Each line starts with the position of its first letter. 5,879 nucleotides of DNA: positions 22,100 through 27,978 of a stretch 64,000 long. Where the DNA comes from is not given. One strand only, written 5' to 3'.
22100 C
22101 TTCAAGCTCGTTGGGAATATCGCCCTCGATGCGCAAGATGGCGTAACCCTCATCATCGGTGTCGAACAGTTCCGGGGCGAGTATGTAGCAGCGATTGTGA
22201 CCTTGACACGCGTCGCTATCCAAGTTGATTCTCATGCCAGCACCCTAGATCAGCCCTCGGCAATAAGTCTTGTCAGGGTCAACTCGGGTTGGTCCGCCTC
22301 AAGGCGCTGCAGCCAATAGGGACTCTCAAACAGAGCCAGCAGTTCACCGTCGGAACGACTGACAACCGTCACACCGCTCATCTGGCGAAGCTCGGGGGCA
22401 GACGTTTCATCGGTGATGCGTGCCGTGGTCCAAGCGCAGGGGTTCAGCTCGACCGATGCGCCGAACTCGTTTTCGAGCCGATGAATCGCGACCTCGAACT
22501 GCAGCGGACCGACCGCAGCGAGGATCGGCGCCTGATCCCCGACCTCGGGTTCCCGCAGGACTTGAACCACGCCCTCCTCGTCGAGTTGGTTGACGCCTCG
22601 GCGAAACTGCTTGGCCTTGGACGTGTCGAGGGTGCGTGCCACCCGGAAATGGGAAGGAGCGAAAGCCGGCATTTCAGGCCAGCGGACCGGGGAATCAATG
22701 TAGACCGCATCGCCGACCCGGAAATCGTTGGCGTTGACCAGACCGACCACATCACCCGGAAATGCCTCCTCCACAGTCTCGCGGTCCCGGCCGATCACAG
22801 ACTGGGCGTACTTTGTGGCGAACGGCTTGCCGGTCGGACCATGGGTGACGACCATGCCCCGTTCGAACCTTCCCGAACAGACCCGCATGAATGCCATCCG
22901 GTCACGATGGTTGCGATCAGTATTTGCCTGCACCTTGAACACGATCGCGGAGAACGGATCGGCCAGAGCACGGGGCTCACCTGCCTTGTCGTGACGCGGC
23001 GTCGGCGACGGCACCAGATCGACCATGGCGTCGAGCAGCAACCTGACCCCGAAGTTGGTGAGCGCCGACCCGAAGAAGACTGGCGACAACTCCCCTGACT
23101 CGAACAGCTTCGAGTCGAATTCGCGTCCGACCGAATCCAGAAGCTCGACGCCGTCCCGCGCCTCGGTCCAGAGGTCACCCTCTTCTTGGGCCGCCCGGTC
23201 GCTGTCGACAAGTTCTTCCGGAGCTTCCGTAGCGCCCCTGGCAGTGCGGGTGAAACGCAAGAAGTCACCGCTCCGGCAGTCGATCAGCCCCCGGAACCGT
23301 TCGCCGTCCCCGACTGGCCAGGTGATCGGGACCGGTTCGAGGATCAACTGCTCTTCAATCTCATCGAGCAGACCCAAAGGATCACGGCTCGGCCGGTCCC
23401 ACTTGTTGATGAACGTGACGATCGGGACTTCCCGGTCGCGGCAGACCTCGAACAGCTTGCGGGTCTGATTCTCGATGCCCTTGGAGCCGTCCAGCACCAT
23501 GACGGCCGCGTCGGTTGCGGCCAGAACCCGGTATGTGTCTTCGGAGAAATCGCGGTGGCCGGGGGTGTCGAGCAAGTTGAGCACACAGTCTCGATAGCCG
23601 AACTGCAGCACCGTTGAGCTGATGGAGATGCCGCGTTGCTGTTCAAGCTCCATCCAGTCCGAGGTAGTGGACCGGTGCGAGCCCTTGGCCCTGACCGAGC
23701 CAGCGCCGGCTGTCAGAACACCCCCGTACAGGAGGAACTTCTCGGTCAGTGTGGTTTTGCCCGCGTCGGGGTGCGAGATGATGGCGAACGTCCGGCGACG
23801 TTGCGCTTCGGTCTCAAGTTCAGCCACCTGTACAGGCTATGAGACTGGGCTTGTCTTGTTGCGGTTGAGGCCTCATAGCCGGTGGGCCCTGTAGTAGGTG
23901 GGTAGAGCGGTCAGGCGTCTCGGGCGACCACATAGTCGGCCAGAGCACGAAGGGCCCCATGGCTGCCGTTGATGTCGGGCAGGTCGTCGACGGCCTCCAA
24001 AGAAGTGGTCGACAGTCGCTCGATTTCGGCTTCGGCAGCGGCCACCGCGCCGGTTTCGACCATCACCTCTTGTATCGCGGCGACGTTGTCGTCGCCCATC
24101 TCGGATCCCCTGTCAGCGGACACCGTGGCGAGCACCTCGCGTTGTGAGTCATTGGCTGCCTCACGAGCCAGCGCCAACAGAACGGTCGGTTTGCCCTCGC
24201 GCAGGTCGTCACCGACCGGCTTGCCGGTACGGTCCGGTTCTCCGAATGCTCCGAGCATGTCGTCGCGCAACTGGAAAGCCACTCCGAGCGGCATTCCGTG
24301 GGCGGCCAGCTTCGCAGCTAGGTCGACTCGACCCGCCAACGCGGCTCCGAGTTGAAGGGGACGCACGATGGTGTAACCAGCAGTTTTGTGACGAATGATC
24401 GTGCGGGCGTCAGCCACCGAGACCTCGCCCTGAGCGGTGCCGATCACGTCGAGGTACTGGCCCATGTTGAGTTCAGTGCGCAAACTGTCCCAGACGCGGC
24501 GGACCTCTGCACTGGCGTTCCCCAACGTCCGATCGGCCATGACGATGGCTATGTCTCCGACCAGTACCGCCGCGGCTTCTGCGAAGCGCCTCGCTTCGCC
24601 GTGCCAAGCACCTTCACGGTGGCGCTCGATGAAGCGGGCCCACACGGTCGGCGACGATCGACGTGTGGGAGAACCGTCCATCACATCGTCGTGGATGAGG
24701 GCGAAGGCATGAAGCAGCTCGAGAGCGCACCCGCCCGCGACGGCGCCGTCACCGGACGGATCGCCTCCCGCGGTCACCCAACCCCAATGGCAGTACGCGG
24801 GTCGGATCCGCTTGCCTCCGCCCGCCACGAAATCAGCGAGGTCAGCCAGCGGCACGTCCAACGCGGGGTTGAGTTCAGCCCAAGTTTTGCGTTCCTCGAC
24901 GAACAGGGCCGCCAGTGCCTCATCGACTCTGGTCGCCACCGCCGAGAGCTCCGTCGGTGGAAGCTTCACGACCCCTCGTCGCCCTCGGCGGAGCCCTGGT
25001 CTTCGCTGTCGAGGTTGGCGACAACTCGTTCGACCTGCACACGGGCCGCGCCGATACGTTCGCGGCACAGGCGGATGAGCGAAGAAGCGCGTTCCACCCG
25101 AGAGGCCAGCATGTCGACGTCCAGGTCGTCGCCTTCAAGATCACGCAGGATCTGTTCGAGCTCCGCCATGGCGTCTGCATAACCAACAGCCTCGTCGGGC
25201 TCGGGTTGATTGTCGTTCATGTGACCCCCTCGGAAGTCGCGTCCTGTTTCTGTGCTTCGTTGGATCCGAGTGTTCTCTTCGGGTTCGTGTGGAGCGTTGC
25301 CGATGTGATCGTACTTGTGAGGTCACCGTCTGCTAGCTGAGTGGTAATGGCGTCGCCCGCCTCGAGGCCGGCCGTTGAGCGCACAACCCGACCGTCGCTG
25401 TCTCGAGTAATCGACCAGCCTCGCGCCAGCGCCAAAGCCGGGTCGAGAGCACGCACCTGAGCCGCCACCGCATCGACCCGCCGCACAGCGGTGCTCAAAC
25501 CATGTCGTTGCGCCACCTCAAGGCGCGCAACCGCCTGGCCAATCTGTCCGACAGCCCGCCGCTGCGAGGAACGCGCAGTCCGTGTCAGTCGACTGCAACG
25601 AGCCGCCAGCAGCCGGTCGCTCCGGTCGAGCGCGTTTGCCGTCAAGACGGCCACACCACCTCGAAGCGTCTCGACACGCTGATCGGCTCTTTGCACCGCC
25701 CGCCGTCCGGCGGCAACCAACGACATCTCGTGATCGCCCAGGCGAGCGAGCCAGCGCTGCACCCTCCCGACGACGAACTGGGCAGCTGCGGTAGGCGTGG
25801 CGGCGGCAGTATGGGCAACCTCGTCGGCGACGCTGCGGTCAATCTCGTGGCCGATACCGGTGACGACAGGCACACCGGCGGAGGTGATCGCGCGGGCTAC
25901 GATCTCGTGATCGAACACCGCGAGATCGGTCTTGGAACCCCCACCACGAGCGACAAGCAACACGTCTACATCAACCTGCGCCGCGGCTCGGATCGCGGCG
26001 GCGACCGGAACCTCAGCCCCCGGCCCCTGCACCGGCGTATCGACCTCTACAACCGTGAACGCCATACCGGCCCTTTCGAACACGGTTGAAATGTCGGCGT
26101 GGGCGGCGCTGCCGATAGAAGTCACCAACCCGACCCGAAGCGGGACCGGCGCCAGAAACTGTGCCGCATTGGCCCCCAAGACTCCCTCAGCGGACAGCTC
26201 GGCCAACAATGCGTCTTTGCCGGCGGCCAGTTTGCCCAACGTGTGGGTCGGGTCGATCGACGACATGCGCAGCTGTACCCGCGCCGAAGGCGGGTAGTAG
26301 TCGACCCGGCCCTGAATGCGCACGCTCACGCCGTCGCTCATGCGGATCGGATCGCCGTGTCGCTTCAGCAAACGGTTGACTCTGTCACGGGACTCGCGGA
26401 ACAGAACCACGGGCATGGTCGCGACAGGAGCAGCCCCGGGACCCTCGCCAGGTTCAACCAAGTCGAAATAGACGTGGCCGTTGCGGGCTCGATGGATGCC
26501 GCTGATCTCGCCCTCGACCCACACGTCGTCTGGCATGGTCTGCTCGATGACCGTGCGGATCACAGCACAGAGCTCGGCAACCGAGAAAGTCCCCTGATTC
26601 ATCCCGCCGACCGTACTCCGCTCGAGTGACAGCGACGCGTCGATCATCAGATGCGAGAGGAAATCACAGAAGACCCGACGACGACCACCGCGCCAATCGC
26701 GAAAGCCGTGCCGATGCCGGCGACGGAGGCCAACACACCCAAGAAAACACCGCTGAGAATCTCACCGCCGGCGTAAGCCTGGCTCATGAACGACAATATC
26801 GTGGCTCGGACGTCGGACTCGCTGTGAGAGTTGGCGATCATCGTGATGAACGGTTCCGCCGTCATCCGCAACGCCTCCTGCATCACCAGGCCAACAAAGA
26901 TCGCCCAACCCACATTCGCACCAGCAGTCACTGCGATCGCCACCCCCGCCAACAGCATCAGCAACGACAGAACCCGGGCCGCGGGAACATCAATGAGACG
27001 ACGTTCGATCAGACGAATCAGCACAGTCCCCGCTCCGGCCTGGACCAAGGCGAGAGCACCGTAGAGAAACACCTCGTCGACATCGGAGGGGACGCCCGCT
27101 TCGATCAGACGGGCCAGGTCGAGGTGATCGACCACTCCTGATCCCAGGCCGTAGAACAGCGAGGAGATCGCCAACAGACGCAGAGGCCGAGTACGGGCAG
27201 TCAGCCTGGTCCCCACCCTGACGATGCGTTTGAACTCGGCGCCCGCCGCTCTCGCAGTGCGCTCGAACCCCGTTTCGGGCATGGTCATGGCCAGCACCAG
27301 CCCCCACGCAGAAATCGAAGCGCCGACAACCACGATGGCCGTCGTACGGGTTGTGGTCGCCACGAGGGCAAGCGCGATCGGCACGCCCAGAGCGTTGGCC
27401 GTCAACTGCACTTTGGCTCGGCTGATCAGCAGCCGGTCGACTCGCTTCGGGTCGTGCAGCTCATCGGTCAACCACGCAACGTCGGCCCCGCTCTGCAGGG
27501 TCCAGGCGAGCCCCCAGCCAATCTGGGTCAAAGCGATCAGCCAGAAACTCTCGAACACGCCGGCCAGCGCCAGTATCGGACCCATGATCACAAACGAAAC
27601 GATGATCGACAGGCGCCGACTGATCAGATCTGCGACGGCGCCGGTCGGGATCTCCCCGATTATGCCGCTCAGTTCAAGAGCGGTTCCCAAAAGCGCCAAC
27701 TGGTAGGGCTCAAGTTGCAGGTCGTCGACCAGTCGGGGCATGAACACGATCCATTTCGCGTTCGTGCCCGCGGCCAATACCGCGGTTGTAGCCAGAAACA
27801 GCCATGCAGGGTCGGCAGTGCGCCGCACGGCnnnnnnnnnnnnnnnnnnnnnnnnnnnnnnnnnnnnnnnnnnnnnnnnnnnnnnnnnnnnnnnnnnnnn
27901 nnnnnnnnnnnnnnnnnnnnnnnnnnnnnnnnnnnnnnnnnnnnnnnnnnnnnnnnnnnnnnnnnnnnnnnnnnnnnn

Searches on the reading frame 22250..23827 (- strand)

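Call 79: search_protein_families(library=pfam, proteins=[window:22250-23827:-], max_evalue=0.0001)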
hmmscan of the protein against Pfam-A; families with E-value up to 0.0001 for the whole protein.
window:22250-23827:- (525 aa): 5 families
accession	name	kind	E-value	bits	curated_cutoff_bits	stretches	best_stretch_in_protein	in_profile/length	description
PF00009.33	GTP_EFTU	-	1.5e-49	168.6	26.5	1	10-274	2-188/188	Elongation factor Tu GTP binding domain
PF16658.11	RF3_C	-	2.2e-35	121.8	40.1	1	384-508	2-130/132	Class II release factor RF3, C-terminal domain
PF22042.2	EF-G_D2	-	4.2e-23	81.7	27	1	291-375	1-81/84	Elongation factor G domain 2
PF03144.31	GTP_EFTU_D2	-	1.1e-05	26.2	30.3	1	310-374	2-71/73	Elongation factor Tu domain 2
PF01926.29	MMR_HSR1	-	3e-05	24.5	21.9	1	14-142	2-113/113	50S ribosome-binding GTPase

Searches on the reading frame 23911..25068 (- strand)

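Call 79: search_protein_families(library=pfam, proteins=[window:23911-25068:-], max_evalue=0.0001)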
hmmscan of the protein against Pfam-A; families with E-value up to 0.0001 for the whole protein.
window:23911-25068:- (385 aa): 1 family
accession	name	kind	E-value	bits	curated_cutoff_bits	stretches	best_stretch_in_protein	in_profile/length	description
PF00348.22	polyprenyl_synt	-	1.6e-46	159.1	27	1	80-322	11-239/251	Polyprenyl synthetase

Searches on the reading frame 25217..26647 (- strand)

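Call 79: search_protein_families(library=pfam, proteins=[window:25217-26647:-], max_evalue=0.0001)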
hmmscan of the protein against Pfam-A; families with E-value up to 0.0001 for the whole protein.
window:25217-26647:- (476 aa): 2 families
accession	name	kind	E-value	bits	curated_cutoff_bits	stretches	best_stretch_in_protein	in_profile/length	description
PF02601.20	Exonuc_VII_L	-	7.6e-63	213.3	35.9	1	160-445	5-314/315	Exonuclease VII, large subunit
PF13742.12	tRNA_anti_2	-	6.1e-19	68.5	27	1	21-131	1-94/95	OB-fold nucleic acid binding domain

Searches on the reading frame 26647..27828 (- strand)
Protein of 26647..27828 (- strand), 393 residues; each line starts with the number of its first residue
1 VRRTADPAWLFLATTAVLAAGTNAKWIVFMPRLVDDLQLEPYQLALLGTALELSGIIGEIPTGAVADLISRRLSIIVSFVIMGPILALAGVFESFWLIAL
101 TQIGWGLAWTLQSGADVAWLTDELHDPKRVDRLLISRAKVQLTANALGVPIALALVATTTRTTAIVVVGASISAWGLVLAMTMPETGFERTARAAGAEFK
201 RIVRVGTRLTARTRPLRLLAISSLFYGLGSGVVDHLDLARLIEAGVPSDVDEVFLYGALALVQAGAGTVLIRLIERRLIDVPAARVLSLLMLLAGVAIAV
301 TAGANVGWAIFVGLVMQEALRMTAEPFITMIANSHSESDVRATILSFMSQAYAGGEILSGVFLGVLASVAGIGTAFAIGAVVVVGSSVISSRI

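Call 79: search_protein_families(library=pfam, proteins=[window:26647-27828:-], max_evalue=0.0001)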
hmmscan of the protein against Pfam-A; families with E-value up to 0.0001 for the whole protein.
window:26647-27828:- (393 aa): 1 family
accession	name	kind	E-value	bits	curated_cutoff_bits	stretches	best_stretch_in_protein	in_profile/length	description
PF07690.21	MFS_1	-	5e-14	52.4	33.4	1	16-357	5-344/347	Major Facilitator Superfamily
